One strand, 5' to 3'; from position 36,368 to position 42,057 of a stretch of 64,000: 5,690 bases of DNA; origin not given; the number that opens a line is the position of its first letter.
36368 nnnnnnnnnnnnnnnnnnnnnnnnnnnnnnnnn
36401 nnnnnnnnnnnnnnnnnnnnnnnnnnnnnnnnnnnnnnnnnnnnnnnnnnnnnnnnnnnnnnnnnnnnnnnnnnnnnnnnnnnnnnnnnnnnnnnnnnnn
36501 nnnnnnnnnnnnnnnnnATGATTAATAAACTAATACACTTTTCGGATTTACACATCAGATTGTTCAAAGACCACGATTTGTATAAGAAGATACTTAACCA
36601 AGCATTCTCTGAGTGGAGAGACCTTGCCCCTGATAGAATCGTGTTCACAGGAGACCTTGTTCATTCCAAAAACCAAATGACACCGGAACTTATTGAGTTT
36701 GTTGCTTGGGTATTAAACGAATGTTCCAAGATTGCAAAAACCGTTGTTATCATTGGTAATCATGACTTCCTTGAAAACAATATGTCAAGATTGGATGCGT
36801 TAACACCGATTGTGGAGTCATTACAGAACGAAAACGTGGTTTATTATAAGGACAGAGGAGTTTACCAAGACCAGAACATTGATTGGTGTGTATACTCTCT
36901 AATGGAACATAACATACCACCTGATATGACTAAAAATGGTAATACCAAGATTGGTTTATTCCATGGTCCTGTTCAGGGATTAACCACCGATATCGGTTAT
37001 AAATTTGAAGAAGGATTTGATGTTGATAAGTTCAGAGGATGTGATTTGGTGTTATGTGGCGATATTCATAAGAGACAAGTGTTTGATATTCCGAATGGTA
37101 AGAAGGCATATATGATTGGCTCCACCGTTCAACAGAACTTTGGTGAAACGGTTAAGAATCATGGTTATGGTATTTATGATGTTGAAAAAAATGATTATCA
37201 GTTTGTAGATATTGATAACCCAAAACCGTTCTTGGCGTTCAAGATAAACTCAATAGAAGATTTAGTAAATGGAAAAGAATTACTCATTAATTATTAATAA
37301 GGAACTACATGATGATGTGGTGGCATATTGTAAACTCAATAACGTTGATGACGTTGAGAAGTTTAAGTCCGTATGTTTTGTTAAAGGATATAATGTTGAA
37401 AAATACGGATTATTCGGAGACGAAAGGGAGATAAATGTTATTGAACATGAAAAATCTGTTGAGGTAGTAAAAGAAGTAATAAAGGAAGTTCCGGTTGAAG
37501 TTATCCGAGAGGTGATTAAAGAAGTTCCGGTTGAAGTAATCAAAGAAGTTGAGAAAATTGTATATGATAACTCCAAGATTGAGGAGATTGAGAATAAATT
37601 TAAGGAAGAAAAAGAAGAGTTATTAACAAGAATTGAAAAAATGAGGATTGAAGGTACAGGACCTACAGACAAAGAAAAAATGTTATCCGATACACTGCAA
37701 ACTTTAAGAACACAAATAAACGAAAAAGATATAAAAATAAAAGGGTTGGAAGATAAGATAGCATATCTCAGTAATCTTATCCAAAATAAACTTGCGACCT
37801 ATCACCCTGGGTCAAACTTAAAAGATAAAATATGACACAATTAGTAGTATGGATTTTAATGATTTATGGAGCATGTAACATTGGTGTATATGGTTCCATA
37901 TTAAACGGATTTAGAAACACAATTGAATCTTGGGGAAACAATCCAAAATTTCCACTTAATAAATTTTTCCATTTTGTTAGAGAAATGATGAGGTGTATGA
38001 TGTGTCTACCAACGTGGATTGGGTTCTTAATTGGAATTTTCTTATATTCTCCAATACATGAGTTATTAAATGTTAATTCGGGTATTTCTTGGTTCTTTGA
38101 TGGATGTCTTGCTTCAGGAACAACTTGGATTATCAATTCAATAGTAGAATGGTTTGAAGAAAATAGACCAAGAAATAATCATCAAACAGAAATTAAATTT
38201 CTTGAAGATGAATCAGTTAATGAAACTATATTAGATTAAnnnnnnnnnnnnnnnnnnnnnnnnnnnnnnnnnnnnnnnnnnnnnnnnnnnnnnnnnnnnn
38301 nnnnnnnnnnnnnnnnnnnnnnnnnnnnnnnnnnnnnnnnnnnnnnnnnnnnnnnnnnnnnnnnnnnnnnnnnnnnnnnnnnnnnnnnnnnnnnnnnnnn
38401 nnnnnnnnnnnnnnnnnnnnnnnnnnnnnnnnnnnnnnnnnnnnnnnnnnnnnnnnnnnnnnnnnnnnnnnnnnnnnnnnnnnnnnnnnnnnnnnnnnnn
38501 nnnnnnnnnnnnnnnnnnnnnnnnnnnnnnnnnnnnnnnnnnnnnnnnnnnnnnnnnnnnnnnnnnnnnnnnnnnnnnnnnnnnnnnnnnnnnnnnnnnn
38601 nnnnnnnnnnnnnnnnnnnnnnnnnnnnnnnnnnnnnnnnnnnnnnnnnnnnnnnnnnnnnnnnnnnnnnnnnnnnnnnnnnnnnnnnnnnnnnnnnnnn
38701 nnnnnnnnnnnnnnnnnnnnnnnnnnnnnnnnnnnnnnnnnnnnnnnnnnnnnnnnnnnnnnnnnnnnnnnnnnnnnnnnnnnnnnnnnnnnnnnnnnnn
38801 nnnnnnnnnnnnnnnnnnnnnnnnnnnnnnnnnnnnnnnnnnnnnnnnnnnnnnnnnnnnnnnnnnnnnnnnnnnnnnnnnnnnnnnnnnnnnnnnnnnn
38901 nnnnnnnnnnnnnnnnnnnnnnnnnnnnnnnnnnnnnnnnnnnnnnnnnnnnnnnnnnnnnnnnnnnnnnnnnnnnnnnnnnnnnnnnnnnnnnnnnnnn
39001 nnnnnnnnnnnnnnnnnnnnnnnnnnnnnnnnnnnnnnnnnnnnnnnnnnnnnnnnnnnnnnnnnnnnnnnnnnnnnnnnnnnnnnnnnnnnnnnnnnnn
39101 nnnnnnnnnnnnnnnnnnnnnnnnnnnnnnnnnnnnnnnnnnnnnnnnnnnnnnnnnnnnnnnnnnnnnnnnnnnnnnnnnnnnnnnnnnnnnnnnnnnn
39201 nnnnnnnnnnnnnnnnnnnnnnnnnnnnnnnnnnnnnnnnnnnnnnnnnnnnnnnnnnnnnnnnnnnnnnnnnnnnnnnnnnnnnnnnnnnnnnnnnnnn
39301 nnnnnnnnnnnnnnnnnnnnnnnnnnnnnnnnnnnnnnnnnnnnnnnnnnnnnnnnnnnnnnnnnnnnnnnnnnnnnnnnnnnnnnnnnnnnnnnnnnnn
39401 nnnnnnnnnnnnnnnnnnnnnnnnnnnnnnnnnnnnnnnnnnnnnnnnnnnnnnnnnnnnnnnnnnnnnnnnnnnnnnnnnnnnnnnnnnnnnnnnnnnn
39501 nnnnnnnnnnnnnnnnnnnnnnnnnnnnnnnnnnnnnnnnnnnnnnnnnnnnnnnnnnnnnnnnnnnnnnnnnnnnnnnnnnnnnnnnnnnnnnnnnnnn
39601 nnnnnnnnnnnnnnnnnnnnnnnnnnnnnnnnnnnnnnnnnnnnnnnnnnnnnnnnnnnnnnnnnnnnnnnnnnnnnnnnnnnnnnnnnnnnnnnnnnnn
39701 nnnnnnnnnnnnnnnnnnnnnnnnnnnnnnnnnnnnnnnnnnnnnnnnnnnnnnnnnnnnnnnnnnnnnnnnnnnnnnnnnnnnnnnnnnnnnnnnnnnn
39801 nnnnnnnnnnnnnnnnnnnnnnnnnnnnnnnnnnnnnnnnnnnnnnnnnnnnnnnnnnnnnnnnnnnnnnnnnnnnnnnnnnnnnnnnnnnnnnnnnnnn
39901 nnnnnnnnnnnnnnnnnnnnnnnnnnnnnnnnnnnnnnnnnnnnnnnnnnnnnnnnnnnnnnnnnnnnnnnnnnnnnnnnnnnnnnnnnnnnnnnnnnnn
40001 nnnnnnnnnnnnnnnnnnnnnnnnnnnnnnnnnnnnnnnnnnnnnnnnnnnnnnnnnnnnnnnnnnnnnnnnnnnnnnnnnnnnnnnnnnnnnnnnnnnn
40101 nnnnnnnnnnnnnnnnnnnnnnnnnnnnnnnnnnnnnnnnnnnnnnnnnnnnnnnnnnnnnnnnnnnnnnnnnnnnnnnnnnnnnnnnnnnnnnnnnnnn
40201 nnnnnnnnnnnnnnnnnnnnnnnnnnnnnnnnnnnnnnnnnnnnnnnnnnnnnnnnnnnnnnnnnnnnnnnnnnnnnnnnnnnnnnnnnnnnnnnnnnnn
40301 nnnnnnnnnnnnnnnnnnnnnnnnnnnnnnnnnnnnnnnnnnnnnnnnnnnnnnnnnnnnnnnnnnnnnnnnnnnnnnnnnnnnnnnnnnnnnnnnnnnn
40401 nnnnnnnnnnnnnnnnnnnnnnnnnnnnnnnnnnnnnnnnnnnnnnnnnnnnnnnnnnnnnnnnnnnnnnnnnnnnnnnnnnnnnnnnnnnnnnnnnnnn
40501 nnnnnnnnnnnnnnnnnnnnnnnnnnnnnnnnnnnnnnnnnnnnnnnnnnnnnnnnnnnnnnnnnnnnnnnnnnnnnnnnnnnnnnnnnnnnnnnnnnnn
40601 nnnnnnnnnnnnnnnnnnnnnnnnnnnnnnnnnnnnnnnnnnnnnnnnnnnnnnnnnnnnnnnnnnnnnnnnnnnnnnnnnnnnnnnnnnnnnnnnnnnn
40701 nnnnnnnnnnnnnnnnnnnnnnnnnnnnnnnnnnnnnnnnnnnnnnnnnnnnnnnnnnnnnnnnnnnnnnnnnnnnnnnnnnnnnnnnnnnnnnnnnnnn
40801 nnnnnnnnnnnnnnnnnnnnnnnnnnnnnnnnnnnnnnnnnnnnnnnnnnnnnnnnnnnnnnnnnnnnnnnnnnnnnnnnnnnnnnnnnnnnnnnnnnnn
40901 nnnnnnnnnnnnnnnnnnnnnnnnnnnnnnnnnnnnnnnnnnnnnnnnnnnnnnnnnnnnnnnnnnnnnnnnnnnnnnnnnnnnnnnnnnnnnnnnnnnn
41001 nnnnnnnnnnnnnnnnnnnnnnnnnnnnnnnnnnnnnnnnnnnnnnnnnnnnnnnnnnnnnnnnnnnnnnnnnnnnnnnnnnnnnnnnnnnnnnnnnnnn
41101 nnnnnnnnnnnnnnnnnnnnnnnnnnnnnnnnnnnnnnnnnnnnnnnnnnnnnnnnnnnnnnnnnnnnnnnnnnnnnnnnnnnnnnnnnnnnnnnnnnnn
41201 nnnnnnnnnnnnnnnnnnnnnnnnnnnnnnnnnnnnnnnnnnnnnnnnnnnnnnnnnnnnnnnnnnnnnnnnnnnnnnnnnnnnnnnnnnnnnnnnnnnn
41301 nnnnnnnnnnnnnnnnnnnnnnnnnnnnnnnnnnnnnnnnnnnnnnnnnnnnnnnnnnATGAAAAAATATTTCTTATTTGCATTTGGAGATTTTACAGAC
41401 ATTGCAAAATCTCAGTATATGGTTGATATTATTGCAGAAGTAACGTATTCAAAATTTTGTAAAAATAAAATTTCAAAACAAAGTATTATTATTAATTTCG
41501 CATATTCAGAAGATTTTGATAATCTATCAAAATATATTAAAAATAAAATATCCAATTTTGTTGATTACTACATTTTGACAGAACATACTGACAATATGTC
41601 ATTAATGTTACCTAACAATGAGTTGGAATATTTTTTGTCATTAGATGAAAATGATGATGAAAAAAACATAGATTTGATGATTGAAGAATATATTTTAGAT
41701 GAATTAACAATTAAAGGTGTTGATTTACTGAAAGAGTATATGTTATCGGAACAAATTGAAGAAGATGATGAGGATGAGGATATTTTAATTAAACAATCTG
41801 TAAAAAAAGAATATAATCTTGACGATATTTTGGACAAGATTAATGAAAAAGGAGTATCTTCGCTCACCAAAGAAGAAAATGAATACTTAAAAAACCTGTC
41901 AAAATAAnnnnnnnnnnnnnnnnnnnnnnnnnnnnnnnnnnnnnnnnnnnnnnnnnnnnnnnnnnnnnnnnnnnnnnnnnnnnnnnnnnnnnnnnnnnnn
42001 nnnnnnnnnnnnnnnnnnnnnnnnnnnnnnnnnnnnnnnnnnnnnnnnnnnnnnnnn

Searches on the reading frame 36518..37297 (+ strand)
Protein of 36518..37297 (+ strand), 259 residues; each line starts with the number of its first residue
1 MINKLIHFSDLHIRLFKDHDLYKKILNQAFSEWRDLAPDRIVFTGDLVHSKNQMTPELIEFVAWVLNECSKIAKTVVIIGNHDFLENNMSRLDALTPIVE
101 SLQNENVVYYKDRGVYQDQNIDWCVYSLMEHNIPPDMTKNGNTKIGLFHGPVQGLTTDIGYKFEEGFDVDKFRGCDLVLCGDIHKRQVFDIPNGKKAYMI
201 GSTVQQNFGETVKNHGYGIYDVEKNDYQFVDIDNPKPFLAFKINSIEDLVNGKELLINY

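Call 20: search_protein_families(library=phrogs, proteins=[window:36518-37297:+], max_evalue=0.001)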
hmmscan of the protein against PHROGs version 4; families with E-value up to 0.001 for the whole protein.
window:36518-37297:+ (259 aa): 4 families
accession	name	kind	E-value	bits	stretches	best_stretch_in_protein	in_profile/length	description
phrog_100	-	DNA, RNA and nucleotide metabolism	4.1e-31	109.3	1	1-249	27-279/989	SbcD-like subunit of palindrome specific endonuclease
phrog_1649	-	other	8.6e-10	38.8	1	3-113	36-132/308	metallo-phosphoesterase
phrog_35725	-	other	1.5e-08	33.7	1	2-211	6-251/1376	metallo-phosphoesterase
phrog_7339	-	DNA, RNA and nucleotide metabolism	2.2e-05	24.9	1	4-196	31-211/263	DNA repair exonuclease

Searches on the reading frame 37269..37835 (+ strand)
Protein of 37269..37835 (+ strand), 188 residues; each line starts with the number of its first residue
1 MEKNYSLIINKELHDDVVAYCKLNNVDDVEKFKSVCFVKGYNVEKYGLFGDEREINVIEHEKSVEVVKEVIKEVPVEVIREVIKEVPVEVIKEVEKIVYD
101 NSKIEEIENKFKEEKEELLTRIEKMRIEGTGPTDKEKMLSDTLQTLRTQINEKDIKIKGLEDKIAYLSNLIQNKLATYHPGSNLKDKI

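Call 74: search_protein_families(library=pfam, proteins=[window:37269-37835:+], max_evalue=0.01)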
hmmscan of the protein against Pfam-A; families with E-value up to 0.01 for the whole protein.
window:37269-37835:+ (188 aa): 1 family
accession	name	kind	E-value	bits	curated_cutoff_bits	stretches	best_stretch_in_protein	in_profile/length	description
PF07888.16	CALCOCO1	-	0.0067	15.8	36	1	51-171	115-222/496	Calcium binding and coiled-coil domain (CALCOCO1) like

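Call 75: search_protein_families(library=phrogs, proteins=[window:37269-37835:+], max_evalue=0.001)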
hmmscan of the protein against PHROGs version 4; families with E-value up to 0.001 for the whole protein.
window:37269-37835:+ (188 aa): 0 families

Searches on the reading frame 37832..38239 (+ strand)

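Call 74: search_protein_families(library=pfam, proteins=[window:37832-38239:+], max_evalue=0.01)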
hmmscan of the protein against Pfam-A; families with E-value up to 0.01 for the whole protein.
window:37832-38239:+ (135 aa): 0 families

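Call 75: search_protein_families(library=phrogs, proteins=[window:37832-38239:+], max_evalue=0.001)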
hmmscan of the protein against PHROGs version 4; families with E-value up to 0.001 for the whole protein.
window:37832-38239:+ (135 aa): 1 family
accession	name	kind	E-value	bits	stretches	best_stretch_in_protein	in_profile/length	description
phrog_781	-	unknown function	0.00043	20.6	1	3-75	40-110/152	-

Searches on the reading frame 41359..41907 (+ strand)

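Call 74: search_protein_families(library=pfam, proteins=[window:41359-41907:+], max_evalue=0.01)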
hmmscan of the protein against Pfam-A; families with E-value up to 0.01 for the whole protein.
window:41359-41907:+ (182 aa): 1 family
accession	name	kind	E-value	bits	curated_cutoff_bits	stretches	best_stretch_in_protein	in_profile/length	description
PF20216.3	DUF6576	-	1.8e-08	34.9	27.3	1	149-182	13-46/47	Family of unknown function (DUF6576)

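Call 75: search_protein_families(library=phrogs, proteins=[window:41359-41907:+], max_evalue=0.001)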
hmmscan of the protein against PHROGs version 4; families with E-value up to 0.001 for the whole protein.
window:41359-41907:+ (182 aa): 0 families
